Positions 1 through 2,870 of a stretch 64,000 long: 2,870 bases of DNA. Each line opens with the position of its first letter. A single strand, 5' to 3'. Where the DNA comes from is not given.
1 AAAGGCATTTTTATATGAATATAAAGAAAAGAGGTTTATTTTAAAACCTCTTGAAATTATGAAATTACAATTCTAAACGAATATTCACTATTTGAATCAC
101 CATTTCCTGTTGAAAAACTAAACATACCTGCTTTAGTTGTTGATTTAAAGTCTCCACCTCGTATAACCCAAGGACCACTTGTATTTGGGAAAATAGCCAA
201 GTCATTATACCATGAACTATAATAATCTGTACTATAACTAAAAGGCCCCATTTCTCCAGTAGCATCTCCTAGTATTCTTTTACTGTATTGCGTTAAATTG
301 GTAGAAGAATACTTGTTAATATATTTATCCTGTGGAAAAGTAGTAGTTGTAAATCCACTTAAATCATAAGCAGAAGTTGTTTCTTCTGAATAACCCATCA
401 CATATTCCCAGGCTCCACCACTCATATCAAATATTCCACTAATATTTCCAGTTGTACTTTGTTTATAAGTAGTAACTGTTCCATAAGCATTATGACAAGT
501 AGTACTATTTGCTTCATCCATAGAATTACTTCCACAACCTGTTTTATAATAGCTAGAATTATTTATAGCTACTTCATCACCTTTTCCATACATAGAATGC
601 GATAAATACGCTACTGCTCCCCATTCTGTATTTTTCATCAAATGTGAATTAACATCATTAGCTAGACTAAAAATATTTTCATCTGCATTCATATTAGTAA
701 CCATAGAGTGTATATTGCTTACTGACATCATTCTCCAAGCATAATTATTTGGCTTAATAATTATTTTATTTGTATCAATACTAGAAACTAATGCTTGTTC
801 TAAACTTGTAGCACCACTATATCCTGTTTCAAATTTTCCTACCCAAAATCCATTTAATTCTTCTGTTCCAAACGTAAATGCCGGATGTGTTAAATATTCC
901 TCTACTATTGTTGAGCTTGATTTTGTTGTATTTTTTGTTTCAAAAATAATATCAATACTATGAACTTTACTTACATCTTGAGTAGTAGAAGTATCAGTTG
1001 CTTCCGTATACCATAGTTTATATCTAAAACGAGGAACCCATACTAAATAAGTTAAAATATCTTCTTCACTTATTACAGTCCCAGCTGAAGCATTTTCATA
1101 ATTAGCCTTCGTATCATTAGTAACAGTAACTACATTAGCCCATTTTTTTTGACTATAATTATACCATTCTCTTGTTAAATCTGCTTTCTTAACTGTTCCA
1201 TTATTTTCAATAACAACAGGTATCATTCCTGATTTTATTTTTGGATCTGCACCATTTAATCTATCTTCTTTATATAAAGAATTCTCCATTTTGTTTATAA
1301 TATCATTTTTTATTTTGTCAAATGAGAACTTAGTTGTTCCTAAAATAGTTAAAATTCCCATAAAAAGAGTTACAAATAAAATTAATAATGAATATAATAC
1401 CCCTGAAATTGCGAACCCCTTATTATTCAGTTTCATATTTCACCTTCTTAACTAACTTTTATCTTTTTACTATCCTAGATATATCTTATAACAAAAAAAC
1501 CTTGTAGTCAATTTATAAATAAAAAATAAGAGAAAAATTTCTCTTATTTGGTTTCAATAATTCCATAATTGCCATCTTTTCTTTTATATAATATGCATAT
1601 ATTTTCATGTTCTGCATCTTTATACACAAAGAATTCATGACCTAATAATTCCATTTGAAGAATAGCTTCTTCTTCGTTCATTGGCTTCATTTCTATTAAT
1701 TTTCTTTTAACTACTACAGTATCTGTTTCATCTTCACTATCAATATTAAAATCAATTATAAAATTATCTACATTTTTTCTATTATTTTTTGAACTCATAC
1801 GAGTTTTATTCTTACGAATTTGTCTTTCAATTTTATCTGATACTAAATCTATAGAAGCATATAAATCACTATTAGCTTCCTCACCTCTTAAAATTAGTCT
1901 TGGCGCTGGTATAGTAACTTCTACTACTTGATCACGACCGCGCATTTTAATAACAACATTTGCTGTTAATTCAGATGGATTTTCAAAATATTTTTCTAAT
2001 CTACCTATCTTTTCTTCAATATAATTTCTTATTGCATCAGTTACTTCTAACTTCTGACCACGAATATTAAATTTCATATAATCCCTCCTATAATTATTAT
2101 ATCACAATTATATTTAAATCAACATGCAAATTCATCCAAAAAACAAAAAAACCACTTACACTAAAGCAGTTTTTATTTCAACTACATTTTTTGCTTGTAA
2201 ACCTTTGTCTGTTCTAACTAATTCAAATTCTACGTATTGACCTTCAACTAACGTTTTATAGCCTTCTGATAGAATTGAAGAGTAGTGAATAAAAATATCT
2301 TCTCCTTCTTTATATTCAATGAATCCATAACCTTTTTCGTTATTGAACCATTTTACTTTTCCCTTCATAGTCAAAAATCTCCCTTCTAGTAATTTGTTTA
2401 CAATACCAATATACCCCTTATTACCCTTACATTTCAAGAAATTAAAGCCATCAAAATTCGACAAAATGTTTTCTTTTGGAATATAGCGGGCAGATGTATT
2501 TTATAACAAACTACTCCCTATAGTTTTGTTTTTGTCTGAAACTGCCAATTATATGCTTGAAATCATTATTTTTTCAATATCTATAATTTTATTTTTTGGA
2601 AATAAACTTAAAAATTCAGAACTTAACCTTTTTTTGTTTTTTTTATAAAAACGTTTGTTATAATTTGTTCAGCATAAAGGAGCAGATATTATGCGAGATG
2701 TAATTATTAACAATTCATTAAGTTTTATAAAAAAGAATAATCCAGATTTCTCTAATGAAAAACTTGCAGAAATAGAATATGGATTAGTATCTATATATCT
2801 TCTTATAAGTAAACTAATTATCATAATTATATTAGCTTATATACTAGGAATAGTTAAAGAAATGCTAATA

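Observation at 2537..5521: Complete agr-type quorum-sensing system with convergent agrBD / agrCA arrangement and a novel AIP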

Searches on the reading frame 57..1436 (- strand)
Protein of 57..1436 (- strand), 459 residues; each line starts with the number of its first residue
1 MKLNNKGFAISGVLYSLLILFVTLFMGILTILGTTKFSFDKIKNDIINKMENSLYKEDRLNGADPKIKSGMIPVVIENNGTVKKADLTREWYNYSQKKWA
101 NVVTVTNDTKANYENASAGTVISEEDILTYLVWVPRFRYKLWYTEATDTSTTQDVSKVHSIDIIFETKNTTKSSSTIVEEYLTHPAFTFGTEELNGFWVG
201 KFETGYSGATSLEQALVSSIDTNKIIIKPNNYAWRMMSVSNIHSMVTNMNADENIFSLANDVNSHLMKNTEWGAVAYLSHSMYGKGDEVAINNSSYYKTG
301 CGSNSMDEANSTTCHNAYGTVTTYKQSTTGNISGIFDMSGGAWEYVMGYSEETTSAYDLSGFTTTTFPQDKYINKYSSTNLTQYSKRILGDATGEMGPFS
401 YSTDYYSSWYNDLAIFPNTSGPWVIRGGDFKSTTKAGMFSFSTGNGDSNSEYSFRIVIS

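Call 51: search_protein_families(library=pfam, proteins=[window:57-1436:-], max_evalue=0.001)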
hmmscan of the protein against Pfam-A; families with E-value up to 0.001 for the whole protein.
window:57-1436:- (459 aa): 0 families

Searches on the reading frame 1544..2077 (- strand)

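Call 51: search_protein_families(library=pfam, proteins=[window:1544-2077:-], max_evalue=0.001)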
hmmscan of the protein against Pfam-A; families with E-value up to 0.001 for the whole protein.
window:1544-2077:- (177 aa): 2 families
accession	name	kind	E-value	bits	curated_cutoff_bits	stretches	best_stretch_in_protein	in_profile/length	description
PF02482.25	Ribosomal_S30AE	-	1.9e-27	96.2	23.7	1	4-94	2-87/88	Sigma 54 modulation protein / S30EA ribosomal protein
PF16321.10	Ribosom_S30AE_C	-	4.1e-25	87.7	25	1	119-173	3-57/57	Sigma 54 modulation/S30EA ribosomal protein C terminus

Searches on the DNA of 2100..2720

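Call 60: search_rna_families(source=window, start=2100, end=2720, threshold=evalue, max_evalue=1)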
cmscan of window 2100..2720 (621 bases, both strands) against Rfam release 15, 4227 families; matches with E-value up to 1: 0.
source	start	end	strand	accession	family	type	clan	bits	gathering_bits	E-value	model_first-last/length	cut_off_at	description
